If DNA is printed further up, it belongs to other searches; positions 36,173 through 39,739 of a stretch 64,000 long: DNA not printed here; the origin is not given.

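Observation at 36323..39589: Stand-alone adenylation domain interrupted between core motifs A5 and A6 by a complete PLP-dependent decarboxylase, with no carrier domain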

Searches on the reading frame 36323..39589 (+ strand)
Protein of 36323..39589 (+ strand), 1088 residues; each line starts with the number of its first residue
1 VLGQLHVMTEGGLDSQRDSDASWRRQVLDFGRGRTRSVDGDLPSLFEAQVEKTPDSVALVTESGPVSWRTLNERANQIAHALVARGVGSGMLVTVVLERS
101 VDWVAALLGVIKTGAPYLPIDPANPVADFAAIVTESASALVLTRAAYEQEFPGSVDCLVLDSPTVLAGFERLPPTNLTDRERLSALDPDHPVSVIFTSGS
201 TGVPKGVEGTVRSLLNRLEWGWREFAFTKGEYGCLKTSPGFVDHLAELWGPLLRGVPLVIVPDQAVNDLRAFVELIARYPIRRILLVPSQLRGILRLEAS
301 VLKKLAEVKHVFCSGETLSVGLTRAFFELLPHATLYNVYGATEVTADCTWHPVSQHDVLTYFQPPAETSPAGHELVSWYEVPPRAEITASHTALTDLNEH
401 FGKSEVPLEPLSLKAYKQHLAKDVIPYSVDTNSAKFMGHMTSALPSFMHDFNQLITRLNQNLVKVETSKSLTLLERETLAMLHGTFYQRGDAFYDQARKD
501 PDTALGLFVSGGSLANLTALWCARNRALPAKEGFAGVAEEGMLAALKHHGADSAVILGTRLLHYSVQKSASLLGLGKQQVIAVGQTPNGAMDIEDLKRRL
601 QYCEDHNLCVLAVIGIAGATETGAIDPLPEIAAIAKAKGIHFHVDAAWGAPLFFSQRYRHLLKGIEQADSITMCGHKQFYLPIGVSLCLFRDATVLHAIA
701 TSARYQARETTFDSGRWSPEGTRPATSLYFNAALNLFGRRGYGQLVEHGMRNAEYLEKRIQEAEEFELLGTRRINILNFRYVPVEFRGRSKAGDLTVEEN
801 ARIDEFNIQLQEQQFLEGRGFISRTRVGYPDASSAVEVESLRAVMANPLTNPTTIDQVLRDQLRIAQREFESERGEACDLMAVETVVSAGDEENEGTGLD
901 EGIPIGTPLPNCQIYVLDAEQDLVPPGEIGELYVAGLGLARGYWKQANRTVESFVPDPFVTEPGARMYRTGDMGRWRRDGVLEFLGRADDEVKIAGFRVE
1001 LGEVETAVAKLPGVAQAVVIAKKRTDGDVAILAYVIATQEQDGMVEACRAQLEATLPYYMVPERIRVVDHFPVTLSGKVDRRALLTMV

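Call 3: search_protein_families(library=pfam, proteins=[window:36323-39589:+], max_evalue=0.01)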
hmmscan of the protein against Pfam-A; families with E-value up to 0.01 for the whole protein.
window:36323-39589:+ (1088 aa): 6 families
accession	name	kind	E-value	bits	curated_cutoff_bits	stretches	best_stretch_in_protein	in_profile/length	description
PF00501.34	AMP-binding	-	3.7e-69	233.8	29.9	2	46-353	1-332/384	AMP-binding enzyme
PF00282.25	Pyridoxal_deC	-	1.2e-42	146.5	27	1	422-781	27-374/375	Pyridoxal-dependent decarboxylase conserved domain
PF00266.25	Aminotran_5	-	2.7e-12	46.8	21.5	1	580-781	116-316/371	Aminotransferase class-V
PF13193.12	AMP-binding_C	-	4.4e-11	44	24.5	1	1003-1078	1-76/76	AMP-binding enzyme C-terminal domain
PF01212.27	Beta_elim_lyase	-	1.4e-10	41.4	27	1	562-701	80-222/288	Beta-eliminating lyase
PF05889.19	SepSecS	-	0.0019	17.5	21.1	1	552-765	100-296/389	O-phosphoseryl-tRNA(Sec) selenium transferase, SepSecS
